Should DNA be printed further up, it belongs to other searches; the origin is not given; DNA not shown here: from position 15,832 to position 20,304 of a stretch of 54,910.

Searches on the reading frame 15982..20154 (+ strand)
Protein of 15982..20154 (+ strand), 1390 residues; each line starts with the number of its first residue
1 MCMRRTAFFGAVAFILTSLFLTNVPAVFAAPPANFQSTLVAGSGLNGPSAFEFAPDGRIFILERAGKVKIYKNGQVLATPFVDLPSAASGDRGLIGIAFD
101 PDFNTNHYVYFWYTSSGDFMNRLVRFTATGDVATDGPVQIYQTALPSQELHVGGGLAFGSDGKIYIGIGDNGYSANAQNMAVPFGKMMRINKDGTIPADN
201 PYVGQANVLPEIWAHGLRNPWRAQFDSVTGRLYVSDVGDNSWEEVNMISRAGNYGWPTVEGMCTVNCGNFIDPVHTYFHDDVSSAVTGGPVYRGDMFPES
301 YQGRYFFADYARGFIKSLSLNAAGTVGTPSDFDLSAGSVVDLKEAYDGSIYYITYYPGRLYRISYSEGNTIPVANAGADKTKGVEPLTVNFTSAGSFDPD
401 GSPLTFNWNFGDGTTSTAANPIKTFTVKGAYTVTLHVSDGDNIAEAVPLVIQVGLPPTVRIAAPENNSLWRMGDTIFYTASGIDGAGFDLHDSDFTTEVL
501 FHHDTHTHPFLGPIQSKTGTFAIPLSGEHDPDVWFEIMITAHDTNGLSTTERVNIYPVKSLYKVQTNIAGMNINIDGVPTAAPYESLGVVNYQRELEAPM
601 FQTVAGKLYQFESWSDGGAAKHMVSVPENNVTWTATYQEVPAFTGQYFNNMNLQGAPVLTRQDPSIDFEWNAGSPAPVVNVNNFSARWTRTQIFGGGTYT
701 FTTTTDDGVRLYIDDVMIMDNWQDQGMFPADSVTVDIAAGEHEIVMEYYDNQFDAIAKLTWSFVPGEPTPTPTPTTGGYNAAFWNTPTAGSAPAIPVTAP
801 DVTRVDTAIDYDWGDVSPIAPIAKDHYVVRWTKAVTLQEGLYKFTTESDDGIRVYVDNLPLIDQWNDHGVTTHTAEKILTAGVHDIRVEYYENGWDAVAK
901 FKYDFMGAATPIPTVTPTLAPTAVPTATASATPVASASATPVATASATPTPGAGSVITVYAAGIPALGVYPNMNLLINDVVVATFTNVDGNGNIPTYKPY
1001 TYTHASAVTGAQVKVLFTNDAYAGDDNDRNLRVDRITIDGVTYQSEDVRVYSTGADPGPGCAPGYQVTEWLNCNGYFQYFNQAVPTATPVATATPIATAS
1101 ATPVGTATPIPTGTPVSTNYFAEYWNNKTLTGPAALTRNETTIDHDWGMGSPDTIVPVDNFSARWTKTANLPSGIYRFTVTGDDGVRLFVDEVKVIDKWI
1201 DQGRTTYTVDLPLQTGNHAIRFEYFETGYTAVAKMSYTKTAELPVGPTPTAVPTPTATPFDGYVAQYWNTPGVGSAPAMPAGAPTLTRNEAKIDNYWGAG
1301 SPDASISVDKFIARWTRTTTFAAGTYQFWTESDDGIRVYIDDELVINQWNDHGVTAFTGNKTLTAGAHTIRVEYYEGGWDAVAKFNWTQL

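Call 37: search_protein_families(library=pfam, proteins=[window:15982-20154:+], max_evalue=0.00001)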
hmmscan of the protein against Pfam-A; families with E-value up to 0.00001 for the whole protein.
window:15982-20154:+ (1390 aa): 6 families
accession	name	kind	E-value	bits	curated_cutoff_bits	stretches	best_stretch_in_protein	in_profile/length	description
PF07691.17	PA14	-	8.7e-66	220.7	24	4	1122-1238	7-134/147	PA14 domain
PF07995.17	GSDH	-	2.2e-61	208.4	25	1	46-361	2-331/332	Glucose / Sorbosone dehydrogenase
PF18911.6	PKD_4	-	1.7e-19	70.1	27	1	369-445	1-76/85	PKD domain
PF16841.11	CBM60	-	4.6e-19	69.1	28.2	1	957-1052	2-90/91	Ca-dependent carbohydrate-binding module xylan-binding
PF00801.26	PKD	-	2.6e-10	40.6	23.5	1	383-444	11-72/80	PKD domain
PF22352.2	K319L-like_PKD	-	6.8e-06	26.4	27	0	388-442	13-73/84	K319L-like, PKD domain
